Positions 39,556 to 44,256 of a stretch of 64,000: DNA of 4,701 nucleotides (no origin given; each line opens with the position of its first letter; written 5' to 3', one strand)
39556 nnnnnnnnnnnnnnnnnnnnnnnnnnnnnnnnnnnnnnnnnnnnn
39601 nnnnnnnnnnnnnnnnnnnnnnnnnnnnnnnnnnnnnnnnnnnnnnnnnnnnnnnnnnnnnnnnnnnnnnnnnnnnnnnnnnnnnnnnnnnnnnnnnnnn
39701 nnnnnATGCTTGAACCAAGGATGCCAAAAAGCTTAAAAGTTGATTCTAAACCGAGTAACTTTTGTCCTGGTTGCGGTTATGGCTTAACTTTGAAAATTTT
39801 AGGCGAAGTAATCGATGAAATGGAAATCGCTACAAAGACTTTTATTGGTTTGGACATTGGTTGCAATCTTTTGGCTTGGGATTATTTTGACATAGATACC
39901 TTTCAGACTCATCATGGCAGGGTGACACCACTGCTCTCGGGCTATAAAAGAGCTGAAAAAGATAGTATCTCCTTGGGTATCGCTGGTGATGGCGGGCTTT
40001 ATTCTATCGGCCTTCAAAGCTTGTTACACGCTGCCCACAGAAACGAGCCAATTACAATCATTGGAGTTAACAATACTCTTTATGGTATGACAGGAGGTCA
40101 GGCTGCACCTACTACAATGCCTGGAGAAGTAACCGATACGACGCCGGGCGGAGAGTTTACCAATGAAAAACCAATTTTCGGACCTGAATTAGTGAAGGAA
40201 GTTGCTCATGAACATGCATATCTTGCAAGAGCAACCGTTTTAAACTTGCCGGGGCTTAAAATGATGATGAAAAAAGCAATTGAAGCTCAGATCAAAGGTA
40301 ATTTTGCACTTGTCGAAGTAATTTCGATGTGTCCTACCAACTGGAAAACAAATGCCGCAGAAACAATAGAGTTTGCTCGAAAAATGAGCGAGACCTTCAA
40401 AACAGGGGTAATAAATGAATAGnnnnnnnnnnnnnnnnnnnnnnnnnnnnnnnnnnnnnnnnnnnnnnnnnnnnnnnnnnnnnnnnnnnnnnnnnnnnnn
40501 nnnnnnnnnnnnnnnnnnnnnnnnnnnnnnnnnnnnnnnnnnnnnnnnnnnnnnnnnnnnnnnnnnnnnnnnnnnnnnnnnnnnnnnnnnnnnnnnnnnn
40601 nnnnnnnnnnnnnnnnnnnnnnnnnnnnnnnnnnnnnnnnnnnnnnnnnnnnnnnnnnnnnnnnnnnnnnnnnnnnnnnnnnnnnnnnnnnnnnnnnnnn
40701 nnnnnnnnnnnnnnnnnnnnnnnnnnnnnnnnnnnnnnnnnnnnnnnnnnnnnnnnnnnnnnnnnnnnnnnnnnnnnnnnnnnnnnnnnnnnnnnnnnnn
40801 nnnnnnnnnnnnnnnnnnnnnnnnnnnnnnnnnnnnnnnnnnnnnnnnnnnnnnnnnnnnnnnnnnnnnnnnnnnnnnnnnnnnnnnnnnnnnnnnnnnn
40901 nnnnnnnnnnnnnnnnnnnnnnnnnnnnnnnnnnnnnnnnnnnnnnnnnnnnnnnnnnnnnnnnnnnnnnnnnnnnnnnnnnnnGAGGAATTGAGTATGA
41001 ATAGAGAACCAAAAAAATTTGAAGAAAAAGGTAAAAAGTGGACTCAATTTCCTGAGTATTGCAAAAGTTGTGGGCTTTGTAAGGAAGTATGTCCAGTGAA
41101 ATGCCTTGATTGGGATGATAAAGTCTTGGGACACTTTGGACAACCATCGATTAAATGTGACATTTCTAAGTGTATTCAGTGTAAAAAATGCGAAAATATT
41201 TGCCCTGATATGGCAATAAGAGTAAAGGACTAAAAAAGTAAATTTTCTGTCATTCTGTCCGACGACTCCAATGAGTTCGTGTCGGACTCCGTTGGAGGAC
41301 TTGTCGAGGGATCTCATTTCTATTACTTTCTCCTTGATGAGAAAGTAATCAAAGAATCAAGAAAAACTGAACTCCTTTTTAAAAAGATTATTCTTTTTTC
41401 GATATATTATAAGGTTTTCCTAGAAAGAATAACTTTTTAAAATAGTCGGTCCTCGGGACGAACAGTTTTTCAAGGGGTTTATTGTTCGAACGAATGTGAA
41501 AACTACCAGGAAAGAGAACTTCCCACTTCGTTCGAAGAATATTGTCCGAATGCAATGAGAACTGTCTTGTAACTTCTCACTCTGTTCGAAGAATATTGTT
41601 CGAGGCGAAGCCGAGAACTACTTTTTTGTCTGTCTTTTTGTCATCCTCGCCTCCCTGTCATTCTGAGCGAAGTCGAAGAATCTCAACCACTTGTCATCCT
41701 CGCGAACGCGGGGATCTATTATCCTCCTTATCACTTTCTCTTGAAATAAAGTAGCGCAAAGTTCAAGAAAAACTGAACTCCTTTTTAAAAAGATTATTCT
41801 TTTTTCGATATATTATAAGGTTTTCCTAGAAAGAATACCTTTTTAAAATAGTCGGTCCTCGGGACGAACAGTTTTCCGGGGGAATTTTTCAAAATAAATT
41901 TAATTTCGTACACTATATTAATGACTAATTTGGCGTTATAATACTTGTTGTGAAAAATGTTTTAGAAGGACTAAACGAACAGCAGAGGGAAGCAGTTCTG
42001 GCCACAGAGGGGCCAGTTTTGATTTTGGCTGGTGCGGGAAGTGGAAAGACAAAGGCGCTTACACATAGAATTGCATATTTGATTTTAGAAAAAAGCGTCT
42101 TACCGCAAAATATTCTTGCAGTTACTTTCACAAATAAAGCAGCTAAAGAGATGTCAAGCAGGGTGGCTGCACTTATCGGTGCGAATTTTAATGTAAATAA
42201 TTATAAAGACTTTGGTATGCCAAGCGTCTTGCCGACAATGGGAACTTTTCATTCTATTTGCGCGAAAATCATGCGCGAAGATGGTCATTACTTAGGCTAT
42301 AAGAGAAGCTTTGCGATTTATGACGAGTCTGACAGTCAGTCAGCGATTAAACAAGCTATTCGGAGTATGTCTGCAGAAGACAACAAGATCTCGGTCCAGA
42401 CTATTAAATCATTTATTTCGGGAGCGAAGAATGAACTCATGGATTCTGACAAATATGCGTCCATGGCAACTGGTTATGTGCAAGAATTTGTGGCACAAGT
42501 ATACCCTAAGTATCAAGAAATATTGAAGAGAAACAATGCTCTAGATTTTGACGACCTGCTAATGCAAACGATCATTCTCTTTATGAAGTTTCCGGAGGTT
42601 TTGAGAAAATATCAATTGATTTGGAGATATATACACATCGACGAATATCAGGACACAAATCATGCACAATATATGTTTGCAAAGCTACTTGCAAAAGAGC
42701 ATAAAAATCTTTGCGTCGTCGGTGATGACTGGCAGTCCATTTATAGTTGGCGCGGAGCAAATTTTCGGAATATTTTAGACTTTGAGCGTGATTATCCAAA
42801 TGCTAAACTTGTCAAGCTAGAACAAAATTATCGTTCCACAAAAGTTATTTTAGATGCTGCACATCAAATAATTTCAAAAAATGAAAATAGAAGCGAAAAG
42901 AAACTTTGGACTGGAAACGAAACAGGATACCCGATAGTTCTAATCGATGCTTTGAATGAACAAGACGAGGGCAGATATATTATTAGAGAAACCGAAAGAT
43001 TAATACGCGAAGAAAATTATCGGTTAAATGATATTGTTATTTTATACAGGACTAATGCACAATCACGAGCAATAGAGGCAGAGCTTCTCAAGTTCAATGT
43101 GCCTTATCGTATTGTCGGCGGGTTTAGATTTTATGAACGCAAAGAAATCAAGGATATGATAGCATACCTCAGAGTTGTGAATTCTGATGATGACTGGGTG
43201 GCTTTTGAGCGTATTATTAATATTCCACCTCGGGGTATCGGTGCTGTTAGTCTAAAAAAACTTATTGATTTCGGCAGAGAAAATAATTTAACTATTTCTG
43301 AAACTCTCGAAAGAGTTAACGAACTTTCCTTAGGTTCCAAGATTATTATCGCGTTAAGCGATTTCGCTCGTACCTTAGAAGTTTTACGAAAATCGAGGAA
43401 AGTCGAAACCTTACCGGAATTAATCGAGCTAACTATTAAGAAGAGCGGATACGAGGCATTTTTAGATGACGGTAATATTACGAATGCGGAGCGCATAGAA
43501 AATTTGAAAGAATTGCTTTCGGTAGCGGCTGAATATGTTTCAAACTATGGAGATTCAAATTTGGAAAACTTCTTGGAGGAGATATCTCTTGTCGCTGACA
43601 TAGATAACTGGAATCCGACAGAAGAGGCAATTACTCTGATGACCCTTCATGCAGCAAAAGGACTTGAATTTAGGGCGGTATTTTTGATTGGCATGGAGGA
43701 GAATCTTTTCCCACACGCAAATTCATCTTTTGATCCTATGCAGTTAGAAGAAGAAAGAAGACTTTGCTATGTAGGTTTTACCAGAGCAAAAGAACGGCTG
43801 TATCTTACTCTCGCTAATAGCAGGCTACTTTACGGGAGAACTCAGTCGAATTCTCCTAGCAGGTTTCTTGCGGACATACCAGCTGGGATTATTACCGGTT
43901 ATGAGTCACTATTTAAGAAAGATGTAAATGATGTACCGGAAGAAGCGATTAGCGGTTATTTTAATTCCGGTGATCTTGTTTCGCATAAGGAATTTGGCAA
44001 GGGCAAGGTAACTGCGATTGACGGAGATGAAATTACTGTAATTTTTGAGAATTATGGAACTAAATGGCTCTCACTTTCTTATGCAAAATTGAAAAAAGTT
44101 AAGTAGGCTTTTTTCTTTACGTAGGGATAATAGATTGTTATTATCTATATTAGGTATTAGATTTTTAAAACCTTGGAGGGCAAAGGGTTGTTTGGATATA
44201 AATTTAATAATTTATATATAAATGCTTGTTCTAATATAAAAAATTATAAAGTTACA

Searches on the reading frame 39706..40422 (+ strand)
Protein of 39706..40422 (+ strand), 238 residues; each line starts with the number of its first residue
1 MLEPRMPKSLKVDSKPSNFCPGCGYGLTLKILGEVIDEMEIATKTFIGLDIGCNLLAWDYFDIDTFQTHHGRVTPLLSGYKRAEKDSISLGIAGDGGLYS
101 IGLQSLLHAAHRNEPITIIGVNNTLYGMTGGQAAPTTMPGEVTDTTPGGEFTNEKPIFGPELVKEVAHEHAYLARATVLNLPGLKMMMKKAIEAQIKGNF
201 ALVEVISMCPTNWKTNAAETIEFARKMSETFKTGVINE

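Call 38: search_protein_families(library=pfam, proteins=[window:39706-40422:+], max_evalue=0.001)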
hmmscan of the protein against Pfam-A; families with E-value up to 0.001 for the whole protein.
window:39706-40422:+ (238 aa): 1 family
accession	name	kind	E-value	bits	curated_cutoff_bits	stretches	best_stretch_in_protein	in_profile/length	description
PF02775.26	TPP_enzyme_C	-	3.5e-17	63.1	21.9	1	60-204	21-150/151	Thiamine pyrophosphate enzyme, C-terminal TPP binding domain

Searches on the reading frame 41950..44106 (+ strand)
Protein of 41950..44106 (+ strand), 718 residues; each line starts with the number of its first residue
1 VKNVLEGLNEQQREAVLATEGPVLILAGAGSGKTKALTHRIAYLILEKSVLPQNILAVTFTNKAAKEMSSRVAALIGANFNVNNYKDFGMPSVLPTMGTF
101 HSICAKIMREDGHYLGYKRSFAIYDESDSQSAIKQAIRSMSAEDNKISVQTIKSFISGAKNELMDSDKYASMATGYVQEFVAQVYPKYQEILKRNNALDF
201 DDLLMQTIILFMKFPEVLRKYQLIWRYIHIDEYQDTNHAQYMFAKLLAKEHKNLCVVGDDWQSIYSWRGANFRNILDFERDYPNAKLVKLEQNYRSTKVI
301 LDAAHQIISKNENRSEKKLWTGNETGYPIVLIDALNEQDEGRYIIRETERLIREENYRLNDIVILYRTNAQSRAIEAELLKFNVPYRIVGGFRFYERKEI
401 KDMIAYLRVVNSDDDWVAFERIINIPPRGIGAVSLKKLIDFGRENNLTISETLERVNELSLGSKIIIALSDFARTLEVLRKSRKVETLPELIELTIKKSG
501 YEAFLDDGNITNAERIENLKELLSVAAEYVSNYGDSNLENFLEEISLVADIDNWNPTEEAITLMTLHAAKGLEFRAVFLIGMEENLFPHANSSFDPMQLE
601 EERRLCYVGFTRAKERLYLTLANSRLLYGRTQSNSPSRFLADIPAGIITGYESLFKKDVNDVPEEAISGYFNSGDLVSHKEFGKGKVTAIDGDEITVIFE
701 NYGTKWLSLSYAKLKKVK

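Call 10: search_protein_families(library=pfam, proteins=[window:41950-44106:+], max_evalue=0.001)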
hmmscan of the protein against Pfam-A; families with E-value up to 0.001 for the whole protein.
window:41950-44106:+ (718 aa): 6 families
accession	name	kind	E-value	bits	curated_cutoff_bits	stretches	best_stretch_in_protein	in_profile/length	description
PF00580.27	UvrD-helicase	-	5.7e-88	295.6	23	1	8-283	1-271/271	UvrD/REP helicase N-terminal domain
PF13361.12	UvrD_C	-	3.7e-75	254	25.6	1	288-623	1-349/350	UvrD-like helicase C-terminal domain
PF13245.12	AAA_19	-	5e-20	72.5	25.1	1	12-266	1-132/134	AAA domain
PF13538.12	UvrD_C_2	-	7.2e-10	39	27.4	1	562-620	3-52/52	UvrD-like helicase C-terminal domain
PF13604.12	AAA_30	-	5.6e-06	26.7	27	0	8-72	2-66/191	AAA domain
PF01443.25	Viral_helicase1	-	6.5e-06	26.6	21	0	562-619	178-226/228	Viral superfamily 1 RNA helicase core domain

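Call 32: find_homologous_proteins(query=window:41950-44106:+, max_evalue=1e-50)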
Query window:41950-44106:+ (718 aa): 8000 proteins with E <= 1e-50 among 8000 candidates; the best 120 are listed.
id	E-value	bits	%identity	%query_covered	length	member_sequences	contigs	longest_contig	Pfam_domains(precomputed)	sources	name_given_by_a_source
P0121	0.0e+0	1598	100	100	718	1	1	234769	PF13538.13,PF01443.25,PF13604.13,PF13361.13,PF13245.13,PF00580.28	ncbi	-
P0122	0.0e+0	1371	83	100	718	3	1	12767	PF13538.13,PF01443.25,PF13604.13,PF13361.13,PF13245.13,PF00580.28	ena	-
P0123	0.0e+0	1170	71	100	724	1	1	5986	PF13538.13,PF01443.25,PF21196.4,PF13604.13,PF13361.13,PF13245.13,PF00580.28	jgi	jgi:DNA helicase-2/ATP-dependent DNA helicase PcrA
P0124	0.0e+0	1167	72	100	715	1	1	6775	PF13538.13,PF21196.4,PF13604.13,PF13361.13,PF13245.13,PF00580.28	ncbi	-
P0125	0.0e+0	1164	71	100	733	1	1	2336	PF13538.13,PF01443.25,PF13604.13,PF13361.13,PF13245.13,PF00580.28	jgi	jgi:DNA helicase-2/ATP-dependent DNA helicase PcrA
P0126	0.0e+0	1162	70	100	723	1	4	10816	PF13538.13,PF01443.25,PF21196.4,PF13604.13,PF13361.13,PF13245.13,PF00580.28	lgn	-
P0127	0.0e+0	1160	72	100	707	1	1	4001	PF13538.13,PF01443.25,PF13604.13,PF13361.13,PF13245.13,PF00580.28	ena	-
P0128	0.0e+0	1159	72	100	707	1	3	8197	PF13538.13,PF21196.4,PF13604.13,PF13361.13,PF13245.13,PF00580.28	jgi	jgi:DNA helicase-2/ATP-dependent DNA helicase PcrA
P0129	0.0e+0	1158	72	100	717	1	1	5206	PF13538.13,PF01443.25,PF21196.4,PF13604.13,PF13361.13,PF13245.13,PF00580.28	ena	-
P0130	0.0e+0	1157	71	100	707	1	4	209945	PF13538.13,PF01443.25,PF21196.4,PF13604.13,PF13361.13,PF13245.13,PF00580.28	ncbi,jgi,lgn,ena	-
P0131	0.0e+0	1156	72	100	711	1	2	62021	PF13538.13,PF01443.25,PF21196.4,PF13604.13,PF13361.13,PF13245.13,PF00580.28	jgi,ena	-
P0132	0.0e+0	1154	71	100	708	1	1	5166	PF13538.13,PF13604.13,PF13361.13,PF13245.13,PF00580.28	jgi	-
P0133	0.0e+0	1150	70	100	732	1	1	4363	PF13538.13,PF01443.25,PF21196.4,PF13604.13,PF13361.13,PF13245.13,PF00580.28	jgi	jgi:DNA helicase-2/ATP-dependent DNA helicase PcrA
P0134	0.0e+0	1149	71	100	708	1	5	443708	PF13538.13,PF01443.25,PF21196.4,PF13604.13,PF13361.13,PF13245.13,PF00580.28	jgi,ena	-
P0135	0.0e+0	1146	71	100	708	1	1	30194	PF13538.13,PF01443.25,PF13604.13,PF13361.13,PF13245.13,PF00580.28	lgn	-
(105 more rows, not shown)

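Call 33: find_encoding_contigs(protein=P0121, flank=10000)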
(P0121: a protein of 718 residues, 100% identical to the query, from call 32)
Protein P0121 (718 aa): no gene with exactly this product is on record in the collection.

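Call 34: find_encoding_contigs(protein=P0122, flank=10000)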
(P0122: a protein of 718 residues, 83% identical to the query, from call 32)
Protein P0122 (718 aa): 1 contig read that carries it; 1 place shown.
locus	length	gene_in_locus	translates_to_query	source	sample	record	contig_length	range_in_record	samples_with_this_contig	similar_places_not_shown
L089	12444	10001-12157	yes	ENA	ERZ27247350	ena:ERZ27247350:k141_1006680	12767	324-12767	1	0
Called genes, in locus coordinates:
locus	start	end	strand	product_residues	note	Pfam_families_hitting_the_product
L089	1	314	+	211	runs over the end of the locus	?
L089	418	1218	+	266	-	PF01026:TatD_DNase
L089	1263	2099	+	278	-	PF08239:SH3_3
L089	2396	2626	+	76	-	PF02604:PhdYeFM_antitox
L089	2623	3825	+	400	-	PF00266:Aminotran_5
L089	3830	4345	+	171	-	-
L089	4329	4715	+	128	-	PF01592:NifU_N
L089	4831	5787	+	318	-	PF02674:Colicin_V, PF00188:CAP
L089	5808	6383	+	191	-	PF02698:DUF218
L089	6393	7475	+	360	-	PF02540:NAD_synthase, PF03054:tRNA_Me_trans, PF20259:tRNA_Me_trans_M, PF20258:tRNA_Me_trans_C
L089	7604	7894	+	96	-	-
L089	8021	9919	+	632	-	PF01411:tRNA-synt_2c, PF07973:tRNA_SAD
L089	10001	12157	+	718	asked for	PF00580:UvrD-helicase, PF01443:Viral_helicase1 (faint), PF13245:AAA_19, PF13604:AAA_30 (faint), PF13361:UvrD_C, PF13538:UvrD_C_2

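Call 42: list_cluster_members(proteins=[P0121, P0122, P0003, P0005])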
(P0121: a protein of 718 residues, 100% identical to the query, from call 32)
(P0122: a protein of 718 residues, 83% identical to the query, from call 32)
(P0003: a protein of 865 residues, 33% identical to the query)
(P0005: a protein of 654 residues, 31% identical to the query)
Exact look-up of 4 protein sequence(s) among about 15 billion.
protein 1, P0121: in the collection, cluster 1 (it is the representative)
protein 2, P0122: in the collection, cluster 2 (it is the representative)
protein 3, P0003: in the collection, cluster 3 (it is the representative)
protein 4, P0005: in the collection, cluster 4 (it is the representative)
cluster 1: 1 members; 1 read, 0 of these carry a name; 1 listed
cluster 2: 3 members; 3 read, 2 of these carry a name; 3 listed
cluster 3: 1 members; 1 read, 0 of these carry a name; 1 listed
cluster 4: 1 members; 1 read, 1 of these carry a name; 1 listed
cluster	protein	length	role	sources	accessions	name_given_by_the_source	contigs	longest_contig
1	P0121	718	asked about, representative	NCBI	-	-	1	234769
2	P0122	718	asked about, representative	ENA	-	-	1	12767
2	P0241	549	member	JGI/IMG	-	DNA helicase-2/ATP-dependent DNA helicase PcrA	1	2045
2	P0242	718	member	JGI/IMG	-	DNA helicase-2/ATP-dependent DNA helicase PcrA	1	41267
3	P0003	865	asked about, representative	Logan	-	-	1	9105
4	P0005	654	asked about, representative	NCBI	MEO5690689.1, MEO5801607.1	MAG: ATP-binding protein [Candidatus Saccharimonadales bacterium]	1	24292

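Call 43: find_encoding_contigs(protein=P0242, flank=10000)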
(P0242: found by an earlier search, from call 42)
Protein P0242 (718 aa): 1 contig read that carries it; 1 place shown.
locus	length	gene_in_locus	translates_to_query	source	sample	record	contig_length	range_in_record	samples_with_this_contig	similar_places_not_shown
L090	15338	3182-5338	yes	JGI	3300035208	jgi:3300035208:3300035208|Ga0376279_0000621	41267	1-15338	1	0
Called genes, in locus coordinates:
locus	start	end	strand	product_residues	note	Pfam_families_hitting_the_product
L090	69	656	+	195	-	PF03054:tRNA_Me_trans, PF20259:tRNA_Me_trans_M, PF20258:tRNA_Me_trans_C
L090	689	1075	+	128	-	-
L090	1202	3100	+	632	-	PF01411:tRNA-synt_2c, PF07973:tRNA_SAD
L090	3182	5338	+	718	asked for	PF00580:UvrD-helicase, PF01443:Viral_helicase1 (faint), PF13245:AAA_19, PF13604:AAA_30 (faint), PF13361:UvrD_C, PF13538:UvrD_C_2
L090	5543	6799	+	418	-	PF06723:MreB_Mbl, PF00012:HSP70 (weak), PF06277:EutA (weak), PF14450:FtsA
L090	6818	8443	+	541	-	-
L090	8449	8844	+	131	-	PF03652:RuvX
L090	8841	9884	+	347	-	PF02618:YceG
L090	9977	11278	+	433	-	PF23577:LysM_RLK (faint), PF01476:LysM, PF23473:LysM3_LYK4_5 (weak), PF01476:LysM, PF01551:Peptidase_M23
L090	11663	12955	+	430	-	PF01018:GTP1_OBG, PF01926:MMR_HSR1, PF02421:FeoB_N, PF09269:DUF1967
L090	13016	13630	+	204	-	PF03848:TehB, PF02353:CMAS (weak), PF06080:DUF938 (weak), PF13489:Methyltransf_23, PF13847:Methyltransf_31, PF08241:Methyltransf_11, PF08242:Methyltransf_12, PF13649:Methyltransf_25, +2 more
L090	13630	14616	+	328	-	PF05175:MTS (faint), PF13649:Methyltransf_25 (faint), PF13847:Methyltransf_31 (faint), PF17827:PrmC_N, PF06325:PrmA (faint), PF01170:UPF0020 (weak)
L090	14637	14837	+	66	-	-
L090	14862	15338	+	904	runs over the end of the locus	PF00690:Cation_ATPase_N, PF00122:E1-E2_ATPase, PF13246:Cation_ATPase, PF00702:Hydrolase, PF00689:Cation_ATPase_C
